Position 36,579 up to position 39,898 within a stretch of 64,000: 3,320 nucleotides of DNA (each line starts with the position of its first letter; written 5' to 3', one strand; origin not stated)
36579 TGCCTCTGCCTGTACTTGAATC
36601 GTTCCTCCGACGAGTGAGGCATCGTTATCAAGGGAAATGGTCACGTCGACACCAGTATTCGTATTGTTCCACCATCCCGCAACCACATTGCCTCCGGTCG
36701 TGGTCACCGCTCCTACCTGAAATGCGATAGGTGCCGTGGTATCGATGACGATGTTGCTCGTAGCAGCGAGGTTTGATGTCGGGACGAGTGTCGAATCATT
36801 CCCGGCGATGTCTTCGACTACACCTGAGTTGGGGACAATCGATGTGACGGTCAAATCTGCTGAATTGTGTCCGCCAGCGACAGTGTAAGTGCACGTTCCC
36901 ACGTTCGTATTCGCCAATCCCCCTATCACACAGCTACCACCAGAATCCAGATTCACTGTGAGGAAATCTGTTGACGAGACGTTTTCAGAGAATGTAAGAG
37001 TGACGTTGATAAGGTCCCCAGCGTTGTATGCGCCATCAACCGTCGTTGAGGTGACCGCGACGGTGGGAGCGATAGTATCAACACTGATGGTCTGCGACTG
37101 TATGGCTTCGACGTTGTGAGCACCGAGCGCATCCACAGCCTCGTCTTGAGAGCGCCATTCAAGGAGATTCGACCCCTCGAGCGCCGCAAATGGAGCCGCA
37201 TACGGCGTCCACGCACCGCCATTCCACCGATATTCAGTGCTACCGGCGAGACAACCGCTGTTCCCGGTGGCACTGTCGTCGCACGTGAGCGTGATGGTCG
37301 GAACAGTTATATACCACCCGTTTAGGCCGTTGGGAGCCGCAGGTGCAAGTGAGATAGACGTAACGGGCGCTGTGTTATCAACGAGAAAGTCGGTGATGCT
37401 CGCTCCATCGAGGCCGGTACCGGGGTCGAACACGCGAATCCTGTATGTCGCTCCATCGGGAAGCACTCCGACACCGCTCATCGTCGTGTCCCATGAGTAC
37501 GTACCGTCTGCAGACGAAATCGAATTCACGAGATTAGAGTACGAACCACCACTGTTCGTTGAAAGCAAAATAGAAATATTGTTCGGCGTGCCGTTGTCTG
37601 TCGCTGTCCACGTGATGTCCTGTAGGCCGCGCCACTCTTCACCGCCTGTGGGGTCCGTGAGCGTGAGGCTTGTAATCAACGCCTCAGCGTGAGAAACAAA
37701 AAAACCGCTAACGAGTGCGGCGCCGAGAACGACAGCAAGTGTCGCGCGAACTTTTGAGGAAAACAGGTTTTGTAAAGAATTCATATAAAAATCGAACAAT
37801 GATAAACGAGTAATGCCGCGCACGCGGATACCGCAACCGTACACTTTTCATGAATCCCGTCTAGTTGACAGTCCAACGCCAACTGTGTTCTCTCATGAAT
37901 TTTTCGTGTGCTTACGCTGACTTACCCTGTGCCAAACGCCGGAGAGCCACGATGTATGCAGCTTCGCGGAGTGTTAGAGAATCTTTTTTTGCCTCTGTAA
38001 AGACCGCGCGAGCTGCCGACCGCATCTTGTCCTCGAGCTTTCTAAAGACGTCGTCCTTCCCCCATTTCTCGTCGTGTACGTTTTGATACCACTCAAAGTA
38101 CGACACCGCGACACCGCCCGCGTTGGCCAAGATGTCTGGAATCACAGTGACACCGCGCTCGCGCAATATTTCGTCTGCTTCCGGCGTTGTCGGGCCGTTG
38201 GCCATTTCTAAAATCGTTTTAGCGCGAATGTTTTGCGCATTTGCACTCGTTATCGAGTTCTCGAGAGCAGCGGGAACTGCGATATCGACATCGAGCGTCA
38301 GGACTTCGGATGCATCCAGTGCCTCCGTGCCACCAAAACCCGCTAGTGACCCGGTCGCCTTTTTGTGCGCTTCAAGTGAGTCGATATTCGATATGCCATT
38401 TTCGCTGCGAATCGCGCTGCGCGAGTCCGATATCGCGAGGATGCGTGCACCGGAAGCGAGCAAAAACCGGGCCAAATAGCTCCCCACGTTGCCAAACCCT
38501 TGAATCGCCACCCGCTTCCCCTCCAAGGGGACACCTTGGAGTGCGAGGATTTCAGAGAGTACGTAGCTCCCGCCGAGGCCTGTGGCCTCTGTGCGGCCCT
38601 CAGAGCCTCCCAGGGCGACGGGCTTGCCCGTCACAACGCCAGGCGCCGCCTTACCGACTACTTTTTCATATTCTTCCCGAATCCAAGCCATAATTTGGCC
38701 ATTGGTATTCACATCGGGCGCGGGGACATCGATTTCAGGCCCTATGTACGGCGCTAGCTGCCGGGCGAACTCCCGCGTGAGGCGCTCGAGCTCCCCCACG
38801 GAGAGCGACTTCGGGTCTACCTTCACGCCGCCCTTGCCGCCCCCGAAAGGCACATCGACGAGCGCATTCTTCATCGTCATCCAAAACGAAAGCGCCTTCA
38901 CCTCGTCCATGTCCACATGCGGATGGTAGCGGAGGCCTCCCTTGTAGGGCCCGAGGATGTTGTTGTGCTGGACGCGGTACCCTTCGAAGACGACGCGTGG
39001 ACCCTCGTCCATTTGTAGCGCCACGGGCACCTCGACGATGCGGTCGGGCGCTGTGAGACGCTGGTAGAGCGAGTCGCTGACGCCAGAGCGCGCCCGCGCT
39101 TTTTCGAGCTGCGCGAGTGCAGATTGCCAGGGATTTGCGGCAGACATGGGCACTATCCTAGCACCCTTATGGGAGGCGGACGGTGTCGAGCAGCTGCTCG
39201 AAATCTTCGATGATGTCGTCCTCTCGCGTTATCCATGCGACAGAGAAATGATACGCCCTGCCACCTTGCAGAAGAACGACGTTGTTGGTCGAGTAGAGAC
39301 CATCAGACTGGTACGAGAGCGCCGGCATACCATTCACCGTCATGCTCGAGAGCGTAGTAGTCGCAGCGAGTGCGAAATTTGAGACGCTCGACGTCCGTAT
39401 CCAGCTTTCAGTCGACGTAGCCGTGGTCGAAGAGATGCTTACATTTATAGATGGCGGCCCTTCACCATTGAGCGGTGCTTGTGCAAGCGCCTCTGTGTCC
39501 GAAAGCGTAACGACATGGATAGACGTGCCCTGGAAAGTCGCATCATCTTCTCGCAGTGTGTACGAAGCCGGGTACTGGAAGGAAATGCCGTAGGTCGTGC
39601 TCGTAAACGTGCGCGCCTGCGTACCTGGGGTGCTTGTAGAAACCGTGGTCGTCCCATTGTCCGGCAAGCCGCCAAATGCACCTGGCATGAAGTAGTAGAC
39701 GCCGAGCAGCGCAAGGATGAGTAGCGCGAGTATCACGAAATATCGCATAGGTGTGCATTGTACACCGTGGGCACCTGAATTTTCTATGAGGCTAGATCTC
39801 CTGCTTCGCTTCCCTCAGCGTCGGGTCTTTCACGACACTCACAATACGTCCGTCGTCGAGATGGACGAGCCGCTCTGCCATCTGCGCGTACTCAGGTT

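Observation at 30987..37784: Putative cohesin-dockerin surface assembly operon with a giant Fn3/Ig-repeat protein, outside a cellulolytic context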

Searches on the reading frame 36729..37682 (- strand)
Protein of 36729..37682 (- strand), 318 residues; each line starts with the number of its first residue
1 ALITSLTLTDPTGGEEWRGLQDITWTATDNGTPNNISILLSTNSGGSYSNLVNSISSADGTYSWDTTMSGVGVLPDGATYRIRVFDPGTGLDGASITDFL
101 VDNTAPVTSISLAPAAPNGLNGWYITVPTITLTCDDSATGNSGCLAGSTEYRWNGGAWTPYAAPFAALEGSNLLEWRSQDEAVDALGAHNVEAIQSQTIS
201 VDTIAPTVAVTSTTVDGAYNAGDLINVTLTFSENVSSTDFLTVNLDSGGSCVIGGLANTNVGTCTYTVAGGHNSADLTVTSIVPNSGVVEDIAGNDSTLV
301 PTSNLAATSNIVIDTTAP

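Call 91: search_protein_families(library=pfam, proteins=[window:36729-37682:-], max_evalue=10)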
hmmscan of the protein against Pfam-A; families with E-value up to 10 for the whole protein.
seq(318 aa): 4 families
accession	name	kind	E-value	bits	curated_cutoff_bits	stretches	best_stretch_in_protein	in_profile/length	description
PF10342.15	Kre9_KNH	-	0.00021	22.4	24.6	1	11-87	2-78/94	Kre9/KNH-like N-terminal Ig-like domain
PF19078.6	Big_12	-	0.0011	19.5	27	1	202-300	1-94/102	Bacterial Ig-like domain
PF23926.2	LtfC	-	0.037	15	27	1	27-90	23-86/100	LtfC-like, beta-sandwich domain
PF13205.12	Big_5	-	0.36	12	23.6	1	202-295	1-93/105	Bacterial Ig-like domain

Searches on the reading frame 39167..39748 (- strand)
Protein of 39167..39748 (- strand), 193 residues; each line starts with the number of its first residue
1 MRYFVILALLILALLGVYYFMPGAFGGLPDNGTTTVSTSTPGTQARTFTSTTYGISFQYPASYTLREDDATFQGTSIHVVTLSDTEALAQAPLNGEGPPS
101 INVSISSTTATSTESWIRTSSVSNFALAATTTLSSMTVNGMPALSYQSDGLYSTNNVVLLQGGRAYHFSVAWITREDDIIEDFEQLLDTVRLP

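Call 3: search_protein_families(library=pfam, proteins=[window:39167-39748:-], max_evalue=1)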
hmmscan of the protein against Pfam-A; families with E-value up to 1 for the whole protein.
window:39167-39748:- (193 aa): 2 families
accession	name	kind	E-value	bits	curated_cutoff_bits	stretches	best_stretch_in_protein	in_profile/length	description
PF18933.6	PsbP_2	-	0.00026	21.5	27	1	33-185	31-177/184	PsbP-like protein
PF21827.1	New_glue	-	0.012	15.8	31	1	1-52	1-45/94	New glue protein family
